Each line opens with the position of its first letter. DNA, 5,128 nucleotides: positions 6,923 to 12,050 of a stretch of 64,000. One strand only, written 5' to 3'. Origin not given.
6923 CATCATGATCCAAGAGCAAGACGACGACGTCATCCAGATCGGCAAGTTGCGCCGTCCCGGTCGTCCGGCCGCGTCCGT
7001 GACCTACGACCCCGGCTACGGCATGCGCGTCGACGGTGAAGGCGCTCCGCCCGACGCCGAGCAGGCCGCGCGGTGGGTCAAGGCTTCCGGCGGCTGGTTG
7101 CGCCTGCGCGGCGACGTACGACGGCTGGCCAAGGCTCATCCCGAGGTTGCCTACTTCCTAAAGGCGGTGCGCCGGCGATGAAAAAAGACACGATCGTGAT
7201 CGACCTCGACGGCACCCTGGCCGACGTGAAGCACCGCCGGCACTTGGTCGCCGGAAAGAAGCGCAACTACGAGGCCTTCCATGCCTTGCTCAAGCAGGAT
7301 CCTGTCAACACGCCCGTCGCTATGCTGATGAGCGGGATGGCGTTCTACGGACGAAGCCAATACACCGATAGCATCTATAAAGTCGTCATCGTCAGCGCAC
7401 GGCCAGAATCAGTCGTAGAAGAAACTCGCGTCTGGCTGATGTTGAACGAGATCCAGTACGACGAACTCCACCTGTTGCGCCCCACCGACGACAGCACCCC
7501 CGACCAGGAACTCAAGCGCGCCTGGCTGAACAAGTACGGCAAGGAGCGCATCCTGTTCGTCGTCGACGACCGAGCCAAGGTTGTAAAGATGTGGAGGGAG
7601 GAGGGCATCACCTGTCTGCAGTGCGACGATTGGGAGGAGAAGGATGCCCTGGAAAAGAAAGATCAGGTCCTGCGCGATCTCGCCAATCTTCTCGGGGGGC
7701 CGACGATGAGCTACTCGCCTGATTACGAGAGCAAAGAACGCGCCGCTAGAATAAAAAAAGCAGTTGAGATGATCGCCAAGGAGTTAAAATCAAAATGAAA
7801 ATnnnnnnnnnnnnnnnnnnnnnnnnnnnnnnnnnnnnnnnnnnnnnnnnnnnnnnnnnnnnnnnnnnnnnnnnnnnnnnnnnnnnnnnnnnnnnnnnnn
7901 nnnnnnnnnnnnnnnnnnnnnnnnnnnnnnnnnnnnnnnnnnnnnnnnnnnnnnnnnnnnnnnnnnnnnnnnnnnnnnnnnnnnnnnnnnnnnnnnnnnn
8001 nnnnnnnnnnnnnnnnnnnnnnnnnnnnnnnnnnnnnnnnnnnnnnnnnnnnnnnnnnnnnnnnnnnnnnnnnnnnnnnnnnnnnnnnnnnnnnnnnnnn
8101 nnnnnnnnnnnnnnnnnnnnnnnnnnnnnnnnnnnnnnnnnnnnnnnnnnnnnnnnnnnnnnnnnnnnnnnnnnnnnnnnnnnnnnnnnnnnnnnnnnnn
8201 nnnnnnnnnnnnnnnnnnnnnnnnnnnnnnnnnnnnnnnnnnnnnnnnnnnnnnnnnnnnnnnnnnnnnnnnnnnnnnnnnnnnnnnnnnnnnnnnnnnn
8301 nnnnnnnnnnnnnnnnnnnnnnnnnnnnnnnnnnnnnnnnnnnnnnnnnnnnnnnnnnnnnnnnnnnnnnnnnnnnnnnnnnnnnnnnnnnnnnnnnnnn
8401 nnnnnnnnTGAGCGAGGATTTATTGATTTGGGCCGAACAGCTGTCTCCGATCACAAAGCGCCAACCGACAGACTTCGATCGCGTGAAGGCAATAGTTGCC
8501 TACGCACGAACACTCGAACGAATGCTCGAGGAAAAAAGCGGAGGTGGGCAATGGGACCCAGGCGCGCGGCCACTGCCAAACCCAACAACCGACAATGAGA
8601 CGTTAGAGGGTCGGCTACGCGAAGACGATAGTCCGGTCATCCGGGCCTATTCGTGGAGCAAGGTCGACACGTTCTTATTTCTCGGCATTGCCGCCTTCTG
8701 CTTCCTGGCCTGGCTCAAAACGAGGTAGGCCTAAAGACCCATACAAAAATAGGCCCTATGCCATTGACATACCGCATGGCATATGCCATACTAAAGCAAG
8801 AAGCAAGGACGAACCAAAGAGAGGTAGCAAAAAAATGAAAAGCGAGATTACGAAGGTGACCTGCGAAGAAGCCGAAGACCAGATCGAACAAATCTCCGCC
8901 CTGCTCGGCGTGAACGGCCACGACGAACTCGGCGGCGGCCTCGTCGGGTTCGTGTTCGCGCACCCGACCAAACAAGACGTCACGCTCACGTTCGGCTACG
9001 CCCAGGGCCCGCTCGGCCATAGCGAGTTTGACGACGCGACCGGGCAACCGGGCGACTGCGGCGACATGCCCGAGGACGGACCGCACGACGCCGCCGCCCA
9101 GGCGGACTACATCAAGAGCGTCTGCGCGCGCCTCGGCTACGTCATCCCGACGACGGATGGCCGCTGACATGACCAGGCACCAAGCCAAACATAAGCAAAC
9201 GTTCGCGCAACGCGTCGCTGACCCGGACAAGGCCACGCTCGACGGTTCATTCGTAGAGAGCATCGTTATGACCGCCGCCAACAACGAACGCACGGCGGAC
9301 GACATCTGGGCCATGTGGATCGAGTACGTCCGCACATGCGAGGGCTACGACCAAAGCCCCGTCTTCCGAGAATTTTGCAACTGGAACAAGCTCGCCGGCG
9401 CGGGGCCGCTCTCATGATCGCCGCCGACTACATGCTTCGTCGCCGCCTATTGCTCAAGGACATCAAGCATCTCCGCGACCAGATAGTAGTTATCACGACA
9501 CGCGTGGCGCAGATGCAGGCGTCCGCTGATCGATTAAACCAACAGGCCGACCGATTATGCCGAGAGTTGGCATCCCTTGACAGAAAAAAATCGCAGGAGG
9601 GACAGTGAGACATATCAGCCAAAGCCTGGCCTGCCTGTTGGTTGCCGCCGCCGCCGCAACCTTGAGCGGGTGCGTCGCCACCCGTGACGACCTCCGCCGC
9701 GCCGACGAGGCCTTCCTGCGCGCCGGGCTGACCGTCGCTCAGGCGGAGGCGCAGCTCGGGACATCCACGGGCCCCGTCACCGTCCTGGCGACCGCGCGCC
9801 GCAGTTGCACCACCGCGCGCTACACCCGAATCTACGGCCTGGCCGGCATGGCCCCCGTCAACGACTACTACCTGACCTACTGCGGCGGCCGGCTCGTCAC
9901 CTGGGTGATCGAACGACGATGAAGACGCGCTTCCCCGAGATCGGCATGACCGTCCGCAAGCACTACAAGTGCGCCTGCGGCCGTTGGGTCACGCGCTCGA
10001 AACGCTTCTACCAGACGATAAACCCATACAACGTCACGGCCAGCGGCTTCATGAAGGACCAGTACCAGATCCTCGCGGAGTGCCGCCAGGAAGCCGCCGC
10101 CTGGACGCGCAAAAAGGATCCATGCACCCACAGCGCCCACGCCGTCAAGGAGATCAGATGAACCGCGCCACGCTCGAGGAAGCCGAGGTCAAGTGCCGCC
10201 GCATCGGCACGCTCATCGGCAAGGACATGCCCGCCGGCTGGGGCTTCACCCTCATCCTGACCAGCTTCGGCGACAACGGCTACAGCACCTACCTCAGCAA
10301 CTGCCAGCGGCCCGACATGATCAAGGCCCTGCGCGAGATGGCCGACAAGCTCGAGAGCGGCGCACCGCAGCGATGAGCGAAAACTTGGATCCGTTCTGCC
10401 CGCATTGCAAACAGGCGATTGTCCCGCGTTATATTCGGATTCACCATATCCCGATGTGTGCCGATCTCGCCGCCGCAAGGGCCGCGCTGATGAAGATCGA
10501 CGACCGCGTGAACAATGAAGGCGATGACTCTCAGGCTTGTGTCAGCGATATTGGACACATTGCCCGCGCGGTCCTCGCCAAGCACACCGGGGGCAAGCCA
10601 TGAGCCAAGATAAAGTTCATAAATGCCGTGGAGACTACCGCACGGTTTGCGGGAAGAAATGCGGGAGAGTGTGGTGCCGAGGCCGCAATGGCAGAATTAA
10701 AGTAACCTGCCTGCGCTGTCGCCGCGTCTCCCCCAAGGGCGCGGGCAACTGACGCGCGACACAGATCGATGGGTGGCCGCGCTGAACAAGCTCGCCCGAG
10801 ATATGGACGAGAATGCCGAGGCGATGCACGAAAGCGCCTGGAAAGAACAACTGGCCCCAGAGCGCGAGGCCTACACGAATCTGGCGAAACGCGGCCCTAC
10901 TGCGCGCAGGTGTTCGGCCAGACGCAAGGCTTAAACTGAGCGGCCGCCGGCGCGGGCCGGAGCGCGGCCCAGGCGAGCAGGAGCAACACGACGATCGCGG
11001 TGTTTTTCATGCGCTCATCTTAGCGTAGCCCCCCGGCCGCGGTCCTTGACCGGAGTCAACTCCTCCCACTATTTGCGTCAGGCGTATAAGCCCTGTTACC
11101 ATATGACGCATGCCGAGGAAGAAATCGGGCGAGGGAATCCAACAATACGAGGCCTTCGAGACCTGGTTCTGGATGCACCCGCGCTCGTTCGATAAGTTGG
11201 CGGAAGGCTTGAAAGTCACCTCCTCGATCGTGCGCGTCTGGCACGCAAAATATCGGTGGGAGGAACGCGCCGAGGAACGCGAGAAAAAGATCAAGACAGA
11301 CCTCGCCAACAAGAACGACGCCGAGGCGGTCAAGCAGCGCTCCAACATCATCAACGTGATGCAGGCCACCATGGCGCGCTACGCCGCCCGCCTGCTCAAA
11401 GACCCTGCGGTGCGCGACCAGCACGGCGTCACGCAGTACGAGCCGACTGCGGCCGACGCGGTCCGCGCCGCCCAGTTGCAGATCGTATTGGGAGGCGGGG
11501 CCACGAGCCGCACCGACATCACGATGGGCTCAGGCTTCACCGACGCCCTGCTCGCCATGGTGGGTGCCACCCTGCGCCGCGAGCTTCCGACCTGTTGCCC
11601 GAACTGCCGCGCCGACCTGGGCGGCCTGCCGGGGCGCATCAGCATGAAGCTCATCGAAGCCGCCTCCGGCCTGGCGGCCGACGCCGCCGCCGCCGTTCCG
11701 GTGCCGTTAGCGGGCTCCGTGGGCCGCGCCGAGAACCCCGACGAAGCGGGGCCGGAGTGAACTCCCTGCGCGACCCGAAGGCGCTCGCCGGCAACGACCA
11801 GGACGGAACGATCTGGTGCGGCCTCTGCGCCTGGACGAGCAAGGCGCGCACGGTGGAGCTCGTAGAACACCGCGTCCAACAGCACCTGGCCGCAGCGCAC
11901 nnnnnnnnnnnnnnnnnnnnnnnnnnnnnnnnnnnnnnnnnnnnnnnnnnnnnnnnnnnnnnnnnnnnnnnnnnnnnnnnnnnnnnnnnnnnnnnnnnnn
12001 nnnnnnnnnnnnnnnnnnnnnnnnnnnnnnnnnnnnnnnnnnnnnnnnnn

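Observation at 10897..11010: Lone antisense gene for a tiny secreted Cys-loop peptide at the early/late boundary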

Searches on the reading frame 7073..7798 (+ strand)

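Call 77: search_protein_families(library=phrogs, proteins=[window:7073-7798:+], max_evalue=0.001)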
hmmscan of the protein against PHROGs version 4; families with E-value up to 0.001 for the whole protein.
window:7073-7798:+ (241 aa): 7 families
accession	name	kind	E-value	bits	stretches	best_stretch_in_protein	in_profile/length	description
phrog_415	-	other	1.6e-37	130.4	1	35-195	18-175/218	polynucleotide kinase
phrog_505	-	other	1.5e-27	97.8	1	35-185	158-291/295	polynucleotide kinase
phrog_4889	-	other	5.7e-11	43.3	1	37-181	6-148/339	polynucleotide kinase/phosphorylase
phrog_420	-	unknown function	4.8e-08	33.8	1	102-199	100-191/267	unknown function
phrog_1238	-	moron, auxiliary metabolic gene and host takeover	1.3e-05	25.9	0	35-70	19-51/155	phosphoheptose isomerase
phrog_2643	-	moron, auxiliary metabolic gene and host takeover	3.2e-05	24.6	1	36-192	4-164/182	5'-3' deoxyribonucleotidase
phrog_5387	-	unknown function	0.00025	22.3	1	43-157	9-107/137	-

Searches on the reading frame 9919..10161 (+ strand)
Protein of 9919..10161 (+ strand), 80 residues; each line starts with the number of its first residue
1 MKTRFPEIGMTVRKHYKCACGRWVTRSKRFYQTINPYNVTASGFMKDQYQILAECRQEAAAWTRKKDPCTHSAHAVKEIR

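Call 7: search_protein_families(library=pfam, proteins=[window:9919-10161:+], max_evalue=0.1)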
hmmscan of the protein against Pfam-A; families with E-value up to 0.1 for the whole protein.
window:9919-10161:+ (80 aa): 0 families

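Call 8: search_protein_families(library=phrogs, proteins=[window:9919-10161:+], max_evalue=0.1)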
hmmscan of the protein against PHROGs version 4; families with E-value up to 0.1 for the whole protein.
window:9919-10161:+ (80 aa): 1 family
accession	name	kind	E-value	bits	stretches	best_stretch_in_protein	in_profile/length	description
phrog_35236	-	unknown function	2.8e-08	35.1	1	4-64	5-68/79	-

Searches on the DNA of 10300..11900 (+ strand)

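Call 5: search_dna_similar(query=window:10300-11900:+, collection=phages, mode=distant, max_rows=30)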
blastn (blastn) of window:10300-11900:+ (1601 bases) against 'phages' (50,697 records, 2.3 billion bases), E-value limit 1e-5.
No match.

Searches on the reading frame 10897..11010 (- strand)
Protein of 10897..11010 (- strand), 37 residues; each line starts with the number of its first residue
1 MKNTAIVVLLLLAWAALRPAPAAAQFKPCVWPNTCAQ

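Call 7: search_protein_families(library=pfam, proteins=[window:10897-11010:-], max_evalue=0.1)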
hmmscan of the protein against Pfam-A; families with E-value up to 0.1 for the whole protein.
window:10897-11010:- (37 aa): 0 families

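Call 8: search_protein_families(library=phrogs, proteins=[window:10897-11010:-], max_evalue=0.1)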
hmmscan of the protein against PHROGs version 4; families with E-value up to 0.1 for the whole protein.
window:10897-11010:- (37 aa): 0 families

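Call 13: list_cluster_members(proteins=[window:10900-11010:-, window:10773-10931:+, window:11110-11757:+])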
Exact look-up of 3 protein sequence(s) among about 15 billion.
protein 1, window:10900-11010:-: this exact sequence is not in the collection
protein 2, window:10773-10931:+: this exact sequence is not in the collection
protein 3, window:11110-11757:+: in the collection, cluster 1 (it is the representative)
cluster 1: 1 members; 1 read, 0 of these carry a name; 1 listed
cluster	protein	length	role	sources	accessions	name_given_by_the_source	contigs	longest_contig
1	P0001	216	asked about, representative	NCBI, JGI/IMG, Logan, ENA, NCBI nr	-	-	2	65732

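Call 35: search_protein_representatives(protein=window:10900-11010:-)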
Query: 37 residues. Proteins with E-value up to 0.001 (for the whole library): 124; up to 1e-10: 16; up to 1e-30: 0. The best 124 are listed.
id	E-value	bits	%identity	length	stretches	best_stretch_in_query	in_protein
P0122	1.6e-15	70.3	56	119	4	8-36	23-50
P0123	4.1e-15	69.1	66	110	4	23-37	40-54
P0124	1.6e-14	67.4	62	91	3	9-36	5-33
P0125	2.5e-14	66.7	54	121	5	19-37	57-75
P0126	3.2e-14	66.4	62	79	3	7-37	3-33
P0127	7.3e-14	65.3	69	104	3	7-36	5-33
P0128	1.8e-13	64.1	60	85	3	8-36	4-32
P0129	2.4e-13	63.8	59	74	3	7-36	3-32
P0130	3.6e-12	60.2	54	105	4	15-36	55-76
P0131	7.3e-12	59.3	56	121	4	16-36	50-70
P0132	8.3e-12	59.1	57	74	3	19-37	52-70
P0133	1.2e-11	58.6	56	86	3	6-37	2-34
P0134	1.4e-11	58.4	50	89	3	7-36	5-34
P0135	6.5e-11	56.4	67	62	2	6-36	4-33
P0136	6.6e-11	56.4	58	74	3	8-37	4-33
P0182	8.3e-07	43.9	72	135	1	1-36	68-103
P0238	3.8e-04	35.8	50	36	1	4-37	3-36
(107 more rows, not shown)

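Call 39: search_protein_families(library=ncbifam, proteins=[P0122, P0125, P0127, P0123, P0238, P0182, P0135, window:10900-11010:-], max_evalue=1)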
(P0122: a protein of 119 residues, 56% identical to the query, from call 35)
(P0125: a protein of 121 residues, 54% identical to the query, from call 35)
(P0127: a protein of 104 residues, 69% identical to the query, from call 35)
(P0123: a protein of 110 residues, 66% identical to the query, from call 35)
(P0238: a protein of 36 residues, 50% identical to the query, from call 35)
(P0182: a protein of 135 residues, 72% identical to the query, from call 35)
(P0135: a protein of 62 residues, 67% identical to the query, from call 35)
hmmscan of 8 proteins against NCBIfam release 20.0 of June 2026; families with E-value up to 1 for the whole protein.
P0122 (119 aa): 1 family
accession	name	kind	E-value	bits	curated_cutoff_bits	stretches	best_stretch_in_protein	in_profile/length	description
TIGR03251.1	LAT_fam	equivalog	0.049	12.1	520.8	1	26-51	158-183/433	L-lysine 6-transaminase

P0125 (121 aa): 0 families

P0127 (104 aa): 0 families

P0123 (110 aa): 0 families

P0238 (36 aa): 0 families

P0182 (135 aa): 0 families

P0135 (62 aa): 0 families

window:10900-11010:- (37 aa): 0 families

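Call 40: search_protein_families(library=pfam, proteins=[P0122, P0125, P0127, P0123, P0238, P0182, P0135], max_evalue=1)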
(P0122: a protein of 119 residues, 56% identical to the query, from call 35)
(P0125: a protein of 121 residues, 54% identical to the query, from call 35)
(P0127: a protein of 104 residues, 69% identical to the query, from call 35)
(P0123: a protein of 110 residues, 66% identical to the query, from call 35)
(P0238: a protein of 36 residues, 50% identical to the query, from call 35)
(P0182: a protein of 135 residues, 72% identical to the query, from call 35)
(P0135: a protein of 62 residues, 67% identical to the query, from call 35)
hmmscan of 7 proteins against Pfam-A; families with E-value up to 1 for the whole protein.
P0122 (119 aa): 0 families

P0125 (121 aa): 3 families
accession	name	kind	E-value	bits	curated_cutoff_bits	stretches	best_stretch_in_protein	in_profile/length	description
PF00200.28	Disintegrin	-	0.078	14.2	35.1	1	53-118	8-67/75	Disintegrin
PF12976.13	DUF3860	-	0.15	12.5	27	0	32-51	56-75/93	Domain of Unknown Function with PDB structure (DUF3860)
PF16860.10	CX9C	-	0.92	9.9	26.4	0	30-42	25-37/44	CHCH-CHCH-like Cx9C, IMS import disulfide relay-system,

P0127 (104 aa): 0 families

P0123 (110 aa): 0 families

P0238 (36 aa): 0 families

P0182 (135 aa): 0 families

P0135 (62 aa): 1 family
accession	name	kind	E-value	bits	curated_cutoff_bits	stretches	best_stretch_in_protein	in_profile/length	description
PF02035.20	Coagulin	-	0.44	10.9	25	0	17-33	110-126/174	Coagulin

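Call 43: find_encoding_contigs(protein=P0238, flank=6000, max_places=4)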
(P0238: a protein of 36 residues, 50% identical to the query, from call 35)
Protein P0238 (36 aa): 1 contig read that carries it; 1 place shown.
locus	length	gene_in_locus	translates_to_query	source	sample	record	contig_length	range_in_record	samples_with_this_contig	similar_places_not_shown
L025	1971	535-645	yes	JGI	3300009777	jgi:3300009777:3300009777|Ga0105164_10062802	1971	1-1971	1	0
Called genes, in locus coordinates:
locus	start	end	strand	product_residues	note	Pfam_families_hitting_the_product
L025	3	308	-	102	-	?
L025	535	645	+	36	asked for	-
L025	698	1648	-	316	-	PF23977:Pam3_Gp34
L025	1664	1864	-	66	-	-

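Call 44: find_encoding_contigs(protein=P0182, flank=6000, max_places=4)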
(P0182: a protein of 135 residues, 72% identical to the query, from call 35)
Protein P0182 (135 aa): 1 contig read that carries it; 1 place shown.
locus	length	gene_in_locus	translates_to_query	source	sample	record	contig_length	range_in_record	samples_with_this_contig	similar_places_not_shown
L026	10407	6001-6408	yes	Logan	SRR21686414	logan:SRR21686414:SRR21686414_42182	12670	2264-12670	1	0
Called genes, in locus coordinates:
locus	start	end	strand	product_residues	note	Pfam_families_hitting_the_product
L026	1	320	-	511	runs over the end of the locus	-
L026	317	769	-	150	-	-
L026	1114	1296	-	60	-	-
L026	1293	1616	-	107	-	-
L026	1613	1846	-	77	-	-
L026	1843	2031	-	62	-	-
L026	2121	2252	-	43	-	-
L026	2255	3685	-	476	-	PF03602:Cons_hypoth95 (faint), PF01555:N6_N4_Mtase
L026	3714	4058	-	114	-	-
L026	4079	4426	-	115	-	-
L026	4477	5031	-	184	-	PF01695:IstB_IS21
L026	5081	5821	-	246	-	-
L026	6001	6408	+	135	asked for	-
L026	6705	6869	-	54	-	-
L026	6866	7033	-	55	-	-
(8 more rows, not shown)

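Call 45: find_encoding_contigs(protein=P0122, flank=6000, max_places=4)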
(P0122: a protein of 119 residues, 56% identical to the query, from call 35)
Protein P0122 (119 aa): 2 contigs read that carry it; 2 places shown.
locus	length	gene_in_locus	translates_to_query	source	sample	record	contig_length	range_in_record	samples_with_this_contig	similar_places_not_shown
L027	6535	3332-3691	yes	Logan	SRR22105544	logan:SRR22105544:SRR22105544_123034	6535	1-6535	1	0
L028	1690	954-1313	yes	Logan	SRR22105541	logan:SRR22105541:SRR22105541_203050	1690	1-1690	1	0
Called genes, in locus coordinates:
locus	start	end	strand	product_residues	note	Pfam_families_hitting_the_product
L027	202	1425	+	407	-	PF14561:TPR_20 (faint), PF00515:TPR_1 (faint), PF07719:TPR_2 (faint), PF13181:TPR_8 (faint), PF13371:TPR_9 (faint), PF13428:TPR_14 (faint), PF13424:TPR_12 (weak), PF13414:TPR_11, +4 more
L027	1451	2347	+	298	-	-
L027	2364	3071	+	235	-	PF00027:cNMP_binding, PF13545:HTH_Crp_2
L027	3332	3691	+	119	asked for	-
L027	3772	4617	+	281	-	PF00149:Metallophos, PF12850:Metallophos_2 (weak)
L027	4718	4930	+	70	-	-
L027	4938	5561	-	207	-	PF14681:UPRTase, PF00156:Pribosyltran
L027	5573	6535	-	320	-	?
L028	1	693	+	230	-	?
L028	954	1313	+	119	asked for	-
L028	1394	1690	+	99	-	?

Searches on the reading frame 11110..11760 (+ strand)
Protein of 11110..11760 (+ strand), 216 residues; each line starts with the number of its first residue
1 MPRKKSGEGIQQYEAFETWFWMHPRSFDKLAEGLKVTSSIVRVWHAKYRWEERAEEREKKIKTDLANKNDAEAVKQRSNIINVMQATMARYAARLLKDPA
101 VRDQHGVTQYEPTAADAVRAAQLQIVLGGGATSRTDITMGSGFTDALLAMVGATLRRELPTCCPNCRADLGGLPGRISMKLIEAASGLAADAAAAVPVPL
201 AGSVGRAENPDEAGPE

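Call 7: search_protein_families(library=pfam, proteins=[window:11110-11760:+], max_evalue=0.1)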
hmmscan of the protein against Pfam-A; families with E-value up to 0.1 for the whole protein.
window:11110-11760:+ (216 aa): 1 family
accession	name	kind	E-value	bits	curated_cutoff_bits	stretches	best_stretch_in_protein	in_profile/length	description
PF10668.15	Phage_terminase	-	0.00086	19.4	22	1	29-63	27-61/67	Phage terminase small subunit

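Call 8: search_protein_families(library=phrogs, proteins=[window:11110-11760:+], max_evalue=0.1)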
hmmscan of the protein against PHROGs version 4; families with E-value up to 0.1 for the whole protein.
window:11110-11760:+ (216 aa): 5 families
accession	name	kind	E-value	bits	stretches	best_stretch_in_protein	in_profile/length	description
phrog_6299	-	head and packaging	3.8e-11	44.3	1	4-97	12-106/193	terminase small subunit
phrog_509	-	head and packaging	0.0014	19.2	1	28-77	25-76/238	terminase small subunit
phrog_1889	-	head and packaging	0.0048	17.5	1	14-72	11-70/276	terminase small subunit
phrog_2606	-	head and packaging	0.0059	17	1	11-76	8-73/310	terminase small subunit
phrog_36038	-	unknown function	0.034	15.2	1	22-59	19-56/203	-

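Call 9: find_related_loci(query=window:11110-11760:+, collection=viral_contigs, flank=4000)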
Query window:11110-11760:+ (216 aa) in viral_contigs; peptide patterns used: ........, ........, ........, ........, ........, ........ (x = any residue, [..] = any of these).
2 stretches matched a pattern; 1 encode a relative of the query (tblastn E <= 1e-3); 1 distinct loci.
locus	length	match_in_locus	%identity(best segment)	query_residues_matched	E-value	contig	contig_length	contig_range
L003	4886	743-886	43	140-188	2e-4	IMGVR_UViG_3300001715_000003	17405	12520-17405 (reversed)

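Call 10: find_related_loci(query=window:11110-11760:+, collection=genome_contigs, flank=4000)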
Query window:11110-11760:+ (216 aa) in genome_contigs; peptide patterns used: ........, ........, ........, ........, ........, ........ (x = any residue, [..] = any of these).
174 stretches matched a pattern, but none encodes a relative of the query by tblastn (E <= 1e-3).
